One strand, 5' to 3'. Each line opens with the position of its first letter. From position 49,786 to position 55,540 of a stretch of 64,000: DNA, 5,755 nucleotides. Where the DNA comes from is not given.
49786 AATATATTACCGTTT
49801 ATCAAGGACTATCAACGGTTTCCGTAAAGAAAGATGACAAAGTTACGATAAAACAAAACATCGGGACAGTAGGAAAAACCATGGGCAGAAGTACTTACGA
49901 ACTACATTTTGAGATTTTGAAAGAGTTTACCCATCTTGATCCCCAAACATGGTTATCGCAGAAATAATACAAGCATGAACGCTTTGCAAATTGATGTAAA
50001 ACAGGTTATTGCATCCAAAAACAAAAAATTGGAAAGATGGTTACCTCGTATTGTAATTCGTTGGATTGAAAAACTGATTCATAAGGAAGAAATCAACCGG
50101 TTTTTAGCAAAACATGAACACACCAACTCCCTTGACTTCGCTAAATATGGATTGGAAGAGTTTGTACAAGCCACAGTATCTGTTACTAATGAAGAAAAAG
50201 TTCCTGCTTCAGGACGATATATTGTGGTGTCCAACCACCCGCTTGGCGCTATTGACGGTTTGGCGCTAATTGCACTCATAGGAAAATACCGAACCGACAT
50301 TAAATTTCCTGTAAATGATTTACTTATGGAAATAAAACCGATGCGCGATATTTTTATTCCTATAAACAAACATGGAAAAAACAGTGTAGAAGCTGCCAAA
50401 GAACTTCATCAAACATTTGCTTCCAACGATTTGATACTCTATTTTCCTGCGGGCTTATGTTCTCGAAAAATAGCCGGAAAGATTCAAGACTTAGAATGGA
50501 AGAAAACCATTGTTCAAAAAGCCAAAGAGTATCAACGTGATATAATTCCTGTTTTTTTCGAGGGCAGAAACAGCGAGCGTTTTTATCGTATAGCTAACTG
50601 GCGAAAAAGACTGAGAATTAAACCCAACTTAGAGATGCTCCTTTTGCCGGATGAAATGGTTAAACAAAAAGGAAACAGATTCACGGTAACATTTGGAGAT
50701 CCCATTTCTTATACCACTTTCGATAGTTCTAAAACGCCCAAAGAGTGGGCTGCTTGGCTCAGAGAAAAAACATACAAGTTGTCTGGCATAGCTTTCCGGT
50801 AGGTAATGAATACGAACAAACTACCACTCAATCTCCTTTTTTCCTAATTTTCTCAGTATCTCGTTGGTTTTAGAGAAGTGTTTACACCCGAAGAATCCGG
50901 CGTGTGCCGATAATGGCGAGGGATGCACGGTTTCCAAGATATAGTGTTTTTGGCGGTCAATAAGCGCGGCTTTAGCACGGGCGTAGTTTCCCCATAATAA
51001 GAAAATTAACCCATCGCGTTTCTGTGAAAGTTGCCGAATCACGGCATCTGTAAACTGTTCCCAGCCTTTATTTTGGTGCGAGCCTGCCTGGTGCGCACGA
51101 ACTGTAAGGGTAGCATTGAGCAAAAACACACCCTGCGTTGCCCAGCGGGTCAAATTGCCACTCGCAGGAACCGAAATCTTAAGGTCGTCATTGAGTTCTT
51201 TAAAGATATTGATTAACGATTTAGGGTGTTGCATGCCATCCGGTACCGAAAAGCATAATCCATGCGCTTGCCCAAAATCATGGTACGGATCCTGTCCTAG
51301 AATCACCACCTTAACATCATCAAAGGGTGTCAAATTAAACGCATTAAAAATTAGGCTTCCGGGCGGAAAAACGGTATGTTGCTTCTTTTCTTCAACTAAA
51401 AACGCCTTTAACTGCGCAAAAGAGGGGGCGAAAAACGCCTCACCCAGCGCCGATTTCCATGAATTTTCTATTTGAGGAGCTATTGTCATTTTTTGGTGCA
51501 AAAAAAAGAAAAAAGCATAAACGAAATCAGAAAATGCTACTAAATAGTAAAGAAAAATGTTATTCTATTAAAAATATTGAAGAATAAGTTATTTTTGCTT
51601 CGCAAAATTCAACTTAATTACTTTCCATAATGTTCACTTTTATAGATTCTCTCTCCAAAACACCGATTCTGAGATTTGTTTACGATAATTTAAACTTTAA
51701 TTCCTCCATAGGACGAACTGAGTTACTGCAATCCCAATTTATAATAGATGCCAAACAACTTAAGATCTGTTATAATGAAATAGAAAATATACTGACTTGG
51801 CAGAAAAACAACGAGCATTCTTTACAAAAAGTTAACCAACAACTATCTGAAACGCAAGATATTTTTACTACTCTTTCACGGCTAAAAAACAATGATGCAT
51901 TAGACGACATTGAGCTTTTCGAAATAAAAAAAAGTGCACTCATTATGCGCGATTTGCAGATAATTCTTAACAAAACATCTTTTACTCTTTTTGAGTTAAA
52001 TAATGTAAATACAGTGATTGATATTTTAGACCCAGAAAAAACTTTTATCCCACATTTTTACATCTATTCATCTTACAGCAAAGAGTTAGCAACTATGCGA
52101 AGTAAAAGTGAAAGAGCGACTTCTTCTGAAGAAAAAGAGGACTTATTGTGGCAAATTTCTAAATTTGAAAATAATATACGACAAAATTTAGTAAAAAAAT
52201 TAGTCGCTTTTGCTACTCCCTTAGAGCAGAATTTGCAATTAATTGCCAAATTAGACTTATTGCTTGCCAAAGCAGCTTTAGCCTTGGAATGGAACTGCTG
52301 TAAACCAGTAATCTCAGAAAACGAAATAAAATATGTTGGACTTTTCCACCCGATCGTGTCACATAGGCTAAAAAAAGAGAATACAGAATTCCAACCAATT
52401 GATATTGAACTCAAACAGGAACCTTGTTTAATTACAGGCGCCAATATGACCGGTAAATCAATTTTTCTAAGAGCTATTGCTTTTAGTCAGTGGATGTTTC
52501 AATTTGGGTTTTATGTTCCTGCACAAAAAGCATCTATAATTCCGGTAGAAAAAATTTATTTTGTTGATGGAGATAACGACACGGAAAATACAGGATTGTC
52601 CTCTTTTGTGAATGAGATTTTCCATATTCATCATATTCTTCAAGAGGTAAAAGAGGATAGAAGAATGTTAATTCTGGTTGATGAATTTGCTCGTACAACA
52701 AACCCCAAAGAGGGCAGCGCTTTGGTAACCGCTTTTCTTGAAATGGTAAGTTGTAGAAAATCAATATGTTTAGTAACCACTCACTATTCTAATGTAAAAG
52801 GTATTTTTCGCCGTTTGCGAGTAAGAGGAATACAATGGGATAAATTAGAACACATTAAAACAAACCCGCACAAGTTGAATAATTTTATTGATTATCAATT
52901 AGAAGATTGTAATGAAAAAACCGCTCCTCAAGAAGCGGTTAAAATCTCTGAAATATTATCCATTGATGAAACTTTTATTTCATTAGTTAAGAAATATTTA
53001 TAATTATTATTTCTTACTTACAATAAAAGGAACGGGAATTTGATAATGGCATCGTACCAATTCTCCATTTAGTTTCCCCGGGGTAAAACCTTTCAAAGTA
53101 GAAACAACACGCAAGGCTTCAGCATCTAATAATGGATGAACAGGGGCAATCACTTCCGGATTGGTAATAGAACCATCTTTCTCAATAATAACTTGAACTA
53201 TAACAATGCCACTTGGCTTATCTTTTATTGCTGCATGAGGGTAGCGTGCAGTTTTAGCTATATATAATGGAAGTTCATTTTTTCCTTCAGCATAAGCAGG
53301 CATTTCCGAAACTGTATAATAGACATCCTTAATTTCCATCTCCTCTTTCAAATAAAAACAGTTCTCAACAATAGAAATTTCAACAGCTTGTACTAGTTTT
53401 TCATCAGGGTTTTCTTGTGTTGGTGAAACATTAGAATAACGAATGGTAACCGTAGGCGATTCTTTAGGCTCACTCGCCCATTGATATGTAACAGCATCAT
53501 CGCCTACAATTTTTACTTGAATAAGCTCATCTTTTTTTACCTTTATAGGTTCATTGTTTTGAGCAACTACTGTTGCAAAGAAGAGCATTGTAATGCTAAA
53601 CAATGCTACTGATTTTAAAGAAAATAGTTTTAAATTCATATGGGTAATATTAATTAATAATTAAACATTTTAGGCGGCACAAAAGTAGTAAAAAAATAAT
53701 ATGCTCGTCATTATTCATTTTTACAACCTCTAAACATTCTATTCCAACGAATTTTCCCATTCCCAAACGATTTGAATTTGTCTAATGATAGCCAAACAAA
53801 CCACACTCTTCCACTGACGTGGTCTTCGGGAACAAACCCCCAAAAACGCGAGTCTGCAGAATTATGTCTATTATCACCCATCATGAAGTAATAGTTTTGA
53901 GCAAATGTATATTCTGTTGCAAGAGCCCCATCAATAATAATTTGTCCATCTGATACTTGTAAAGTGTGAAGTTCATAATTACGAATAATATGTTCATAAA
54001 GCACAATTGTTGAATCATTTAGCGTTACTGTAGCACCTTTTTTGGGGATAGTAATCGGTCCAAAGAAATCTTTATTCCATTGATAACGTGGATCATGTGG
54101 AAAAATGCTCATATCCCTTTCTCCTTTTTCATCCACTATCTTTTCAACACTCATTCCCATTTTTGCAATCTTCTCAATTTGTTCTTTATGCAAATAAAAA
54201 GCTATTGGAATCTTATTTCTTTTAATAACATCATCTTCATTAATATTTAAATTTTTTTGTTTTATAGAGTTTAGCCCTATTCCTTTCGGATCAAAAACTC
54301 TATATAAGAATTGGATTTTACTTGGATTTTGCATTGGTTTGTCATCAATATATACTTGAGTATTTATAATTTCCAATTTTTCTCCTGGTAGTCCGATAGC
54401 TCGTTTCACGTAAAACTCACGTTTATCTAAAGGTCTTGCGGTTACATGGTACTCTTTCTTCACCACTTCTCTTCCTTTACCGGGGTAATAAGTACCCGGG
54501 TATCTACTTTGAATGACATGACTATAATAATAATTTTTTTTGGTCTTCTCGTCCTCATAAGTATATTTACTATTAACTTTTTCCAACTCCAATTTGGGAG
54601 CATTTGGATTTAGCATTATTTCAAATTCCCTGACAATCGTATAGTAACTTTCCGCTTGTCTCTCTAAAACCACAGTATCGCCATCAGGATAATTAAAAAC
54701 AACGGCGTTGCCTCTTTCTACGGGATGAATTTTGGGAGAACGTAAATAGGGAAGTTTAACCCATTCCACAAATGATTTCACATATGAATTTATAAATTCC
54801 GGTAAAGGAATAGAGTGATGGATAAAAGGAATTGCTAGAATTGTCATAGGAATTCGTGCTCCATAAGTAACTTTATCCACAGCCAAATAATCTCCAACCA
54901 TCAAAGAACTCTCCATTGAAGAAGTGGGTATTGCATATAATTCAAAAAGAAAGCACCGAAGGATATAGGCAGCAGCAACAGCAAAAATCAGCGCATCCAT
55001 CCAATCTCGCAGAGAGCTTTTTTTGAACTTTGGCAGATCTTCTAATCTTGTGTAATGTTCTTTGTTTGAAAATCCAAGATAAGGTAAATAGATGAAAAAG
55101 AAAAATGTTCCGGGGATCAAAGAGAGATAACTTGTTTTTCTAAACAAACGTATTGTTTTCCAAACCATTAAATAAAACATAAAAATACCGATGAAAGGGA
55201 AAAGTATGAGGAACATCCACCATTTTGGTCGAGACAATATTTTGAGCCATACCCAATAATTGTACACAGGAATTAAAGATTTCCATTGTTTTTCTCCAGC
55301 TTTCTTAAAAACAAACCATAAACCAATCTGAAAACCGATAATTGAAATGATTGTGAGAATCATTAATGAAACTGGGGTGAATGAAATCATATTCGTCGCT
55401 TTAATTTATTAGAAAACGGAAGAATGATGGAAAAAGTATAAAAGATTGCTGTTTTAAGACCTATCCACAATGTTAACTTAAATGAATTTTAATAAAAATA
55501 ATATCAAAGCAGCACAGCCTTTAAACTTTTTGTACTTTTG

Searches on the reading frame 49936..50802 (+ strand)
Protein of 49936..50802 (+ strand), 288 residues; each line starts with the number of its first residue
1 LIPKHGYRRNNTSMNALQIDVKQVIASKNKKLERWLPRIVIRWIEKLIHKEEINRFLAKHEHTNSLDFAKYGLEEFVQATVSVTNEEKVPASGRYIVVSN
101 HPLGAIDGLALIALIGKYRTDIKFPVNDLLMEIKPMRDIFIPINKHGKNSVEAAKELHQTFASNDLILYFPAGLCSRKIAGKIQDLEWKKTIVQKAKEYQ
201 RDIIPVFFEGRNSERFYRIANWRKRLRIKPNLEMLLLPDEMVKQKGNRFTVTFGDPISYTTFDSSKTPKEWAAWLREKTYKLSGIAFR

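Call 11: search_protein_families(library=pfam, proteins=[window:49936-50802:+], max_evalue=0.0001)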
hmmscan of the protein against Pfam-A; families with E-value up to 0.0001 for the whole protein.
window:49936-50802:+ (288 aa): 2 families
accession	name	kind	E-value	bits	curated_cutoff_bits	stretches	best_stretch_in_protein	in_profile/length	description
PF19576.4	Acyltransf_2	-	5.2e-70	235.8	27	1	24-283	2-260/266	Acyltransferase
PF01553.26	Acyltransferase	-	1.7e-11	44.5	23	1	81-208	2-131/132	Acyltransferase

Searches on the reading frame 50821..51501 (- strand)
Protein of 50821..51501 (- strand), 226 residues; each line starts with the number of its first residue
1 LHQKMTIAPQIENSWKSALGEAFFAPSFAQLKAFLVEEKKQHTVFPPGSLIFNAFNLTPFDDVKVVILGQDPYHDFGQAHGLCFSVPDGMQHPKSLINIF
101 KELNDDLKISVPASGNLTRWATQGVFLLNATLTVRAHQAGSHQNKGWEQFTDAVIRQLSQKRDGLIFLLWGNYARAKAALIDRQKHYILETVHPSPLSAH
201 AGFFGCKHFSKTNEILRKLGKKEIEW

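Call 11: search_protein_families(library=pfam, proteins=[window:50821-51501:-], max_evalue=0.0001)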
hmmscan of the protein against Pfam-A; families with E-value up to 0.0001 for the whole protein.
window:50821-51501:- (226 aa): 1 family
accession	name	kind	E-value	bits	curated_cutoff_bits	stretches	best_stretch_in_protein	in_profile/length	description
PF03167.25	UDG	-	4.7e-19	69.3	24.3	1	59-217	5-141/141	Uracil DNA glycosylase superfamily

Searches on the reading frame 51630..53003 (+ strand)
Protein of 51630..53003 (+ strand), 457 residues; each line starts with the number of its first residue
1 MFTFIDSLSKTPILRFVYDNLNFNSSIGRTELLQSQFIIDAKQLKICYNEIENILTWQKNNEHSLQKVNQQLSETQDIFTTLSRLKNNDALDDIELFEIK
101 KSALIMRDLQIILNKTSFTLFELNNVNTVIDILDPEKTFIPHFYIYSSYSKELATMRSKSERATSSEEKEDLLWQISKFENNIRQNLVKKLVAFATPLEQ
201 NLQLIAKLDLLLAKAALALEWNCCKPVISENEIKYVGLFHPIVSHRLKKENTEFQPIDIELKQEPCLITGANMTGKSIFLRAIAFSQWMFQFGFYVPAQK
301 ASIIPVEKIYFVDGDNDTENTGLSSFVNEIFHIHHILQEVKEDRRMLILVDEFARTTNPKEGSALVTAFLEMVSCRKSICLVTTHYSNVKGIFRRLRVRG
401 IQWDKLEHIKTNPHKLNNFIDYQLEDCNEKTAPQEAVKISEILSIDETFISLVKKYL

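Call 11: search_protein_families(library=pfam, proteins=[window:51630-53003:+], max_evalue=0.0001)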
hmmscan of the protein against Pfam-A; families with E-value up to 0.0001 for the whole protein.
window:51630-53003:+ (457 aa): 1 family
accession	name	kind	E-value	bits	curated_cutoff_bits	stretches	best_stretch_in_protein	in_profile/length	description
PF00488.27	MutS_V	-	3.4e-27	96.1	30.2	1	267-396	2-130/188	MutS domain V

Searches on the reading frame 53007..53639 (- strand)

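Call 11: search_protein_families(library=pfam, proteins=[window:53007-53639:-], max_evalue=0.0001)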
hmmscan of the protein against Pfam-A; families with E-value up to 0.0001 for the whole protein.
window:53007-53639:- (210 aa): 1 family
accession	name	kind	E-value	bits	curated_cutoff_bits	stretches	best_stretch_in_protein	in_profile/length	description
PF03544.19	TonB_C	-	5.2e-15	56.1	24.6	1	132-205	4-77/79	Gram-negative bacterial TonB protein C-terminal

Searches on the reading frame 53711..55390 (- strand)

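Call 11: search_protein_families(library=pfam, proteins=[window:53711-55390:-], max_evalue=0.0001)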
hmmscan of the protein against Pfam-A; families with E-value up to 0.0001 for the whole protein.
window:53711-55390:- (559 aa): 2 families
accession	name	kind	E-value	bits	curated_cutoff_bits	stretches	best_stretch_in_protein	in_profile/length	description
PF10502.14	Peptidase_S26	-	1.2e-35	123.4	22.9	3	491-533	125-167/168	Signal peptidase, peptidase S26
PF18936.5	DUF5684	-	6.6e-21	75.2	27.4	1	36-114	1-79/81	Family of unknown function (DUF5684)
